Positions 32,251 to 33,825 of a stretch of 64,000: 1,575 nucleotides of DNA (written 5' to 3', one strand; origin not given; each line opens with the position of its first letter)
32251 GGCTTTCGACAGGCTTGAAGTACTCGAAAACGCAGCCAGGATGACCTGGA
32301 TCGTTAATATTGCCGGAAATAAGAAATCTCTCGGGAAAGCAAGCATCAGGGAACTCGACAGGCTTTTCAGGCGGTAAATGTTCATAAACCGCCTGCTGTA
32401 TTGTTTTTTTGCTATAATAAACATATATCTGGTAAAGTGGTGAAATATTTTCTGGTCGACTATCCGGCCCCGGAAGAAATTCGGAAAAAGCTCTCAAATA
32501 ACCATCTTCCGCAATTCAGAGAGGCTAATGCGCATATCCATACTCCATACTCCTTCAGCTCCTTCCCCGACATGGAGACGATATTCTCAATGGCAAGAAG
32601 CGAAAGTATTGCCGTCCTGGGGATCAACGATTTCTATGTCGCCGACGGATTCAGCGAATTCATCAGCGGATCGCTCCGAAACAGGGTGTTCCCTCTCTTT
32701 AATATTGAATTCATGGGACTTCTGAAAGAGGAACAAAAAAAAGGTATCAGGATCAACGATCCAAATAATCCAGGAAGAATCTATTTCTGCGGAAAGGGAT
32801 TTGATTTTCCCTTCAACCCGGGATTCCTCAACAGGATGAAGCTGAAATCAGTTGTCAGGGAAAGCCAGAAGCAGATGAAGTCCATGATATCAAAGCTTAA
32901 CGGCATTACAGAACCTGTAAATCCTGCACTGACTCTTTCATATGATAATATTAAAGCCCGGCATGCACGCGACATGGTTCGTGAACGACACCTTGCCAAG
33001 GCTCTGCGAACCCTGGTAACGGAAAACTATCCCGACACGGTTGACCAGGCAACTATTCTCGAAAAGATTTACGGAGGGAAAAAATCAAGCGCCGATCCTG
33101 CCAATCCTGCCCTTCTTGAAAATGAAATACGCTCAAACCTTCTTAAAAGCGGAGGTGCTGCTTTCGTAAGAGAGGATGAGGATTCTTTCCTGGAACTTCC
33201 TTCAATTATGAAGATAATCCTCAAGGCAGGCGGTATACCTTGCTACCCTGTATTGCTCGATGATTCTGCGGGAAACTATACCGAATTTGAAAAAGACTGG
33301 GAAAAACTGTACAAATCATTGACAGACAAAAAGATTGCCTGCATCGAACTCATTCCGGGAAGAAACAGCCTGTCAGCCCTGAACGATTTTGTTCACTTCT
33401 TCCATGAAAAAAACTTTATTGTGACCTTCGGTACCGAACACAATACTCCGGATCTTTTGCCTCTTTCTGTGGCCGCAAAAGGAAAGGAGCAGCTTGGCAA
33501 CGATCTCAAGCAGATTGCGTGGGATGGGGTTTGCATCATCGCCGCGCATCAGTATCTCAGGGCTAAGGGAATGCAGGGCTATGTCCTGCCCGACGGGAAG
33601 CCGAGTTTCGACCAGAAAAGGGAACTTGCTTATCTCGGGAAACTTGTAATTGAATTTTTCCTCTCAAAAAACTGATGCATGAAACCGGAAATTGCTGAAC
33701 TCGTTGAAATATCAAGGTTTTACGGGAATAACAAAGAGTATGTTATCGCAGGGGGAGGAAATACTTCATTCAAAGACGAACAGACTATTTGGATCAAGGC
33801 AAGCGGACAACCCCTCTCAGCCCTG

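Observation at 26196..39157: Orphan catabolic island mixing a 2-oxoacid-dehydrogenase E2 and fused E1 with two class II aldolase-fold proteins, two phosphoesterases and three dehydrogenases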

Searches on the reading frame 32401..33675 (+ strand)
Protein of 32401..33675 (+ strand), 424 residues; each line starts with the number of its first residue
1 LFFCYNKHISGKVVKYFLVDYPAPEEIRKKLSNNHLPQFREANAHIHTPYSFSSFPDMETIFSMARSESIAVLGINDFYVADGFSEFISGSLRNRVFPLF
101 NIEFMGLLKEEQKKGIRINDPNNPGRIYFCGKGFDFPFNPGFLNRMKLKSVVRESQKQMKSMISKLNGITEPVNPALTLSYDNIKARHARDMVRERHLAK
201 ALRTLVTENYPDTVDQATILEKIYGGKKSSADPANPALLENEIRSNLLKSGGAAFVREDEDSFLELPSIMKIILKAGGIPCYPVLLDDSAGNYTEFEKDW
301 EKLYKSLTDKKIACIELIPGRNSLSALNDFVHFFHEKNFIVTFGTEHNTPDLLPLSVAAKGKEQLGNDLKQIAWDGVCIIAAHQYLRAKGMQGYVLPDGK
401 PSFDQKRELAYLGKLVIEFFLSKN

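Call 3: search_protein_families(library=pfam, proteins=[window:32401-33675:+])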
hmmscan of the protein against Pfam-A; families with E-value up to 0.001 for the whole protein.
window:32401-33675:+ (424 aa): 0 families

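Call 4: search_protein_families(library=ncbifam, proteins=[window:32401-33675:+])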
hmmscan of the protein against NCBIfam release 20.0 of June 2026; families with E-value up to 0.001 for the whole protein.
window:32401-33675:+ (424 aa): 0 families

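Call 9: find_related_loci(query=window:32401-33675:+, collection=genome_contigs, flank=10000)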
Query window:32401-33675:+ (424 aa) in genome_contigs; peptide patterns used: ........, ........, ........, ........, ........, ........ (x = any residue, [..] = any of these).
181 stretches matched a pattern; 57 encode a relative of the query (tblastn E <= 1e-3); 56 distinct loci.
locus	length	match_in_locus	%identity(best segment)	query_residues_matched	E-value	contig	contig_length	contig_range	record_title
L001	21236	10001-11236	85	13-424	0e+0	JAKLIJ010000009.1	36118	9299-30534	MAG: Bacteroidetes bacterium isolate RA.bin84 RA.bin84_9, whole genome shotgun sequence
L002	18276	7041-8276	84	13-424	0e+0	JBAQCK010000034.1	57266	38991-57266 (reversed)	MAG: Bacteroidales bacterium isolate MFD12018_ilm_asm_bin32 k127_83507, whole genome shotgun sequence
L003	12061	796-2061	82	4-424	0e+0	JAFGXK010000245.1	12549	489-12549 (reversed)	MAG: Bacteroidales bacterium isolate ZodW_Metabat.368 k87_15081505, whole genome shotgun sequence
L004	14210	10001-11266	82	3-424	0e+0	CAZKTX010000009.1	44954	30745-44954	MAG TPA_asm: uncultured Rikenellaceae bacterium isolate SRP220891_co1_349 genome assembly, contig: NODE_1574_length_4495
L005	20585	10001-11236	83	13-424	0e+0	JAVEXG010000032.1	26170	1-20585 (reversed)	MAG: Bacteroidales bacterium isolate BF4_167 NODE_5473_length_26170_cov_11.073071_Biofilm4, whole genome shotgun sequenc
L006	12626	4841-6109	82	2-424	0e+0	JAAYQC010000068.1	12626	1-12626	MAG: Bacteroidales bacterium isolate AS22ysBPME_306 90354_AS22, whole genome shotgun sequence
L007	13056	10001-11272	81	1-424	0e+0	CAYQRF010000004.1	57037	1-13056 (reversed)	MAG TPA_asm: uncultured Rikenellaceae bacterium isolate SRP294416_co3_661 genome assembly, contig: NODE_443_length_57037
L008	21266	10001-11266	81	4-424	0e+0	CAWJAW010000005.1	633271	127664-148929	MAG: uncultured Bacteroidales bacterium isolate MFD04716.bin.1.69 genome assembly, contig: contig_26240, whole genome sh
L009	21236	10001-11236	71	12-423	0e+0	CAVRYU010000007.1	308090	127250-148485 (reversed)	MAG: uncultured Bacteroidales bacterium isolate MFD05942.bin.3.425 genome assembly, contig: contig_32381, whole genome s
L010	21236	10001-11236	70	12-423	0e+0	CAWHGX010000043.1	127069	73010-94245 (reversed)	MAG: uncultured Bacteroidales bacterium isolate MFD00709.bin.2.55 genome assembly, contig: contig_41942, whole genome sh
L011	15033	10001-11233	71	12-422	0e+0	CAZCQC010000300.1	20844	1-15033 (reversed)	MAG TPA_asm: uncultured Rikenellaceae bacterium isolate binchicken_co255_422 genome assembly, contig: k141_5287096, whol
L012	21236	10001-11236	70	12-423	0e+0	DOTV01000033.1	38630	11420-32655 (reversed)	MAG TPA_asm: Bacteroidales bacterium isolate UBA10805 contig_4317, whole genome shotgun sequence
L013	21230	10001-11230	62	12-421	2e-178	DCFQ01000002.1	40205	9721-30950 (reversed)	MAG TPA_asm: Bacteroidales bacterium UBA1800 UBA1800_contig_44053, whole genome shotgun sequence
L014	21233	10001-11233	62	13-423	4e-178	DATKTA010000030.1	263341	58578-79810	MAG TPA_asm: Bacteroidales bacterium isolate SMAG_U14069 k141_1376403, whole genome shotgun sequence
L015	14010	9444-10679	65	13-424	6e-176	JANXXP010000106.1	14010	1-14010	MAG: Bacteroidetes bacterium isolate GL140_3_metabat_15_sub GL140_3_k141_2372367, whole genome shotgun sequence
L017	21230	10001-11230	63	14-423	6e-175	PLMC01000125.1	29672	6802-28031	MAG: Bacteroidales bacterium isolate fen_982 73.20120800_E3S.3_contig_96, whole genome shotgun sequence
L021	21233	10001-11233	63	13-423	1e-172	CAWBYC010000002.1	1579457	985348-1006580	MAG: uncultured Bacteroidales bacterium isolate MFD05442.bin.2.264 genome assembly, contig: contig_1767, whole genome sh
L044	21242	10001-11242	49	6-423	1e-128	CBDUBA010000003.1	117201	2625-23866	MAG TPA_asm: uncultured Cyclobacteriaceae bacterium isolate ERR2431952_concoct_33 genome assembly, contig: ERZ23880211.1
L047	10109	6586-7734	49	42-423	5e-120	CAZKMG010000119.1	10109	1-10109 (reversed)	MAG TPA_asm: uncultured Bacteroidaceae bacterium isolate binchicken_co129_645 genome assembly, contig: NODE_21281_length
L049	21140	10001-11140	50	43-423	4e-115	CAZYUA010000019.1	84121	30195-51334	MAG TPA_asm: uncultured Prolixibacteraceae bacterium isolate SRP192927_co7_345 genome assembly, contig: NODE_330_length_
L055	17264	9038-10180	43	42-423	3e-106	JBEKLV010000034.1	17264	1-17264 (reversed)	MAG: Bacteroidota bacterium isolate SPRUCE 379 SPRUCE_379_34, whole genome shotgun sequence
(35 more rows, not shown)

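Call 14: search_protein_families(library=pfam, proteins=[L017:254-1453:+, L017:1560-2801:+, L017:2811-3746:+, L017:3751-6741:+, L017:8217-8861:+, L017:8989-9993:+, L044:8807-10012:+, L044:11257-12459:+, L044:13797-15839:+, L044:2422-3930:-])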
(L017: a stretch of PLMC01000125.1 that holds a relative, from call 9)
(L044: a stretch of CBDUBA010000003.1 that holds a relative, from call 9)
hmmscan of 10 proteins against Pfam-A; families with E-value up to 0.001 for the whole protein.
L017:254-1453:+ (399 aa): 2 families
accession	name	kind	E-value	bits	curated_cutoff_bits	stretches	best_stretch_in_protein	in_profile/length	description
PF02779.29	Transket_pyr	-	1.1e-25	90.7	27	1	54-223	5-172/174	Transketolase, pyrimidine binding domain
PF02780.25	Transketolase_C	-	2.3e-23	82.9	25.9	1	247-364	4-122/124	Transketolase, C-terminal domain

L017:1560-2801:+ (413 aa): 1 family
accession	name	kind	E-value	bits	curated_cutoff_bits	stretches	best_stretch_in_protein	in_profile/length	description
PF02321.23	OEP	-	2.5e-18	67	22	2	248-410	20-185/187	Outer membrane efflux protein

L017:2811-3746:+ (311 aa): 4 families
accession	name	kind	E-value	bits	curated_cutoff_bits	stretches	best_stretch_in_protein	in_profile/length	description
PF13437.12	HlyD_3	-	1.1e-12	49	22.2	1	124-215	2-96/106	HlyD family secretion protein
PF16576.10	HlyD_D23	-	1.6e-09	37.9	30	1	120-207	107-196/214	Barrel-sandwich domain of CusB or HlyD membrane-fusion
PF00364.28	Biotin_lipoyl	-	2.6e-08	34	22.1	0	122-151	43-72/73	Biotin-requiring enzyme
PF13533.13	Biotin_lipoyl_2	-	0.00037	20.7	29.8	0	123-147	2-26/32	Biotin-lipoyl like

L017:3751-6741:+ (996 aa): 3 families
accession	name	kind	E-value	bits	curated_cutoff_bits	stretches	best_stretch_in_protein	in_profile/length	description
PF00873.25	ACR_tran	-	1.5e-179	599.4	28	1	2-984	2-1019/1021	AcrB/AcrD/AcrF family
PF02355.23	SecD_SecF_C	-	7.4e-05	22.7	20.5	1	338-471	42-170/189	Protein export membrane protein SecD/SecF, C-terminal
PF03176.21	MMPL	-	0.00079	18.9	20.5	0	333-519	148-331/333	MMPL family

L017:8217-8861:+ (214 aa): 5 families
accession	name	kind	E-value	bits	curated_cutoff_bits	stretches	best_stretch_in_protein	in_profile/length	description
PF13419.12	HAD_2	-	6.9e-33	114.7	23.8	1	5-185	1-178/178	Haloacid dehalogenase-like hydrolase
PF00702.32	Hydrolase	-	2.2e-27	97.1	26.4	1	2-179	1-191/191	haloacid dehalogenase-like hydrolase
PF13242.12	Hydrolase_like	-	6.5e-08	32.8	22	1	142-204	4-72/75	HAD-hyrolase-like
PF13344.12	Hydrolase_6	-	7.4e-05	23.2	27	0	86-134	15-65/101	Haloacid dehalogenase-like hydrolase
PF12710.13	HAD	-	0.00056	20.8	27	0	5-137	1-133/189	haloacid dehalogenase-like hydrolase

L017:8989-9993:+ (334 aa): 1 family
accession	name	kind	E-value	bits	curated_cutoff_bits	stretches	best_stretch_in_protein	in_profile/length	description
PF00248.27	Aldo_ket_red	-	4.9e-74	249.4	24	1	17-323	1-288/291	Aldo/keto reductase family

L044:8807-10012:+ (401 aa): 2 families
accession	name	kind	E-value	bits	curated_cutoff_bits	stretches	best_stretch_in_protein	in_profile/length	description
PF01232.29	Mannitol_dh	-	3e-29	102.9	27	1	3-199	2-198/199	Mannitol dehydrogenase Rossmann domain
PF08125.19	Mannitol_dh_C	-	2.9e-21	76.3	30.7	1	207-356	2-145/190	Mannitol dehydrogenase C-terminal domain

L044:11257-12459:+ (400 aa): 3 families
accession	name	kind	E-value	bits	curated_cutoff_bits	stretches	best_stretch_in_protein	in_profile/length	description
PF00106.31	adh_short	-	2.8e-47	161.2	26.6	1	132-320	1-181/195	short chain dehydrogenase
PF13561.12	adh_short_C2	-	2.3e-42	145.6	27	1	140-319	3-174/236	Enoyl-(Acyl carrier protein) reductase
PF08659.16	KR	-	4.2e-11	43.5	22.6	1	134-247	3-118/180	KR domain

L044:13797-15839:+ (680 aa): 4 families
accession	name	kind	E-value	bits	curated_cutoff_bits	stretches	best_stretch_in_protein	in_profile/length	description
PF00456.26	Transketolase_N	-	3.3e-85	286.4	22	1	7-339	3-334/334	Transketolase, thiamine diphosphate binding domain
PF02779.29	Transket_pyr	-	1.1e-43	149.3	27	1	351-531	2-171/174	Transketolase, pyrimidine binding domain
PF22613.1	Transketolase_C_1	-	7e-31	107.2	27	1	552-664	1-113/113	Transketolase-like TK C-terminal domain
PF02780.25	Transketolase_C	-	0.00019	21.8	25.9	1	562-668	9-124/124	Transketolase, C-terminal domain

L044:2422-3930:- (502 aa): 0 families

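Call 15: find_homologous_proteins(query=window:32401-33675:+, max_evalue=0.00001)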
Query window:32401-33675:+ (424 aa): 5175 proteins with E <= 0.00001 among 8000 candidates; the best 120 are listed.
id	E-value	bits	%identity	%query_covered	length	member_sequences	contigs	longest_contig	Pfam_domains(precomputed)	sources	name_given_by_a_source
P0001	9.9e-277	936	100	97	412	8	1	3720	-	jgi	-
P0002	1.4e-245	833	86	97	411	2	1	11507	-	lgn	-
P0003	2.9e-240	816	85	97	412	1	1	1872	-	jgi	-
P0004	3.2e-238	809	85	97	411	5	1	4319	-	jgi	-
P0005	4.9e-236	802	84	97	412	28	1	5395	-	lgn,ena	-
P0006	8.0e-236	801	83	97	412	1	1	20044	-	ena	-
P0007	1.4e-235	800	83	97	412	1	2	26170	-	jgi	jgi:hypothetical protein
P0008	2.0e-235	800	83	97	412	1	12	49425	-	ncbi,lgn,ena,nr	ncbi:MAG: hypothetical protein RBS38_06100 [Bacteroidales bacterium]|nr:hypothetical protein [Bacter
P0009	1.1e-234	797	83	97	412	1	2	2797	-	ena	-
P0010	2.1e-234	796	83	97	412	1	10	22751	-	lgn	-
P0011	2.7e-234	796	83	97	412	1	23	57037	-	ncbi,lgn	-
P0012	8.8e-234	794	83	97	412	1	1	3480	-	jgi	jgi:hypothetical protein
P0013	1.3e-233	794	83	97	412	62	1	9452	-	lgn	-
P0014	3.8e-233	792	84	97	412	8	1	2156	-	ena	-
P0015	5.8e-220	749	80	97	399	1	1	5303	-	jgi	jgi:hypothetical protein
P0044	1.5e-193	662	69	96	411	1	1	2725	PF02811.27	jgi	jgi:hypothetical protein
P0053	1.3e-190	652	68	96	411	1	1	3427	PF02811.27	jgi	jgi:hypothetical protein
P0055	2.4e-190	651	67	97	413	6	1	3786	PF02811.27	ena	-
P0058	6.1e-190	650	67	96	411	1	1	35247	PF02811.27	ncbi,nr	ncbi:MAG: PHP domain-containing protein [Bacteroidota bacterium]|nr:PHP domain-containing protein [B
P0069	4.4e-187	641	67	97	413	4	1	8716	PF02811.27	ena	-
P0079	1.8e-185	635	67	97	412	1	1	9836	PF02811.27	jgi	-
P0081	4.5e-185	634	67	97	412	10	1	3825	PF02811.27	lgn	-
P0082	6.0e-185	634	65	97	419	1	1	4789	PF02811.27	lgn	-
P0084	9.8e-185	633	66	96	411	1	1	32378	PF02811.27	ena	-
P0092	4.0e-183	628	65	97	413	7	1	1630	PF02811.27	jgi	-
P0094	1.4e-182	626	65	97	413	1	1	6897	PF02811.27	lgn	-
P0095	1.5e-182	626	65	97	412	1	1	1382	PF02811.27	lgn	-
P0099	1.8e-181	622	65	96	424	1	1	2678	PF02811.27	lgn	-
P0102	4.7e-180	617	65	97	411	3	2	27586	PF02811.27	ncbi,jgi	-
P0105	4.6e-179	614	65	97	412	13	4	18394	PF02811.27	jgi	-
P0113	4.0e-178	611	65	96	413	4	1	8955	PF02811.27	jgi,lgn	-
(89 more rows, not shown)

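Call 18: search_solved_structures(query=A1, max_evalue=10, show_alignments=2)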
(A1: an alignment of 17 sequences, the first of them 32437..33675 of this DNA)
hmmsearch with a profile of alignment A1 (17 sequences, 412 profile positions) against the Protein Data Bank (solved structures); distinct sequences matched with E-value up to 10: 5.
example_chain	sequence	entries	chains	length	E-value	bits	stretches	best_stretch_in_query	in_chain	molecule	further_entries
2dfi_A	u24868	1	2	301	0.31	13.1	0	252-292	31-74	Methionine aminopeptidase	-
1wkm_A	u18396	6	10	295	0.33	13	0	252-292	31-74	Methionine aminopeptidase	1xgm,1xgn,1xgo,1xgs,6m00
6lvh_A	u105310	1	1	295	0.44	12.6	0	252-292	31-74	Methionine aminopeptidase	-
6jfm_A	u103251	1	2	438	0.69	11.9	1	167-221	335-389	Mitofusin-2,Mitofusin-2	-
6jfk_A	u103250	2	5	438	0.69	11.9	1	167-221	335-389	Mitofusin-2,cDNA FLJ57997, highly similar to Transmembrane GTPase MFN2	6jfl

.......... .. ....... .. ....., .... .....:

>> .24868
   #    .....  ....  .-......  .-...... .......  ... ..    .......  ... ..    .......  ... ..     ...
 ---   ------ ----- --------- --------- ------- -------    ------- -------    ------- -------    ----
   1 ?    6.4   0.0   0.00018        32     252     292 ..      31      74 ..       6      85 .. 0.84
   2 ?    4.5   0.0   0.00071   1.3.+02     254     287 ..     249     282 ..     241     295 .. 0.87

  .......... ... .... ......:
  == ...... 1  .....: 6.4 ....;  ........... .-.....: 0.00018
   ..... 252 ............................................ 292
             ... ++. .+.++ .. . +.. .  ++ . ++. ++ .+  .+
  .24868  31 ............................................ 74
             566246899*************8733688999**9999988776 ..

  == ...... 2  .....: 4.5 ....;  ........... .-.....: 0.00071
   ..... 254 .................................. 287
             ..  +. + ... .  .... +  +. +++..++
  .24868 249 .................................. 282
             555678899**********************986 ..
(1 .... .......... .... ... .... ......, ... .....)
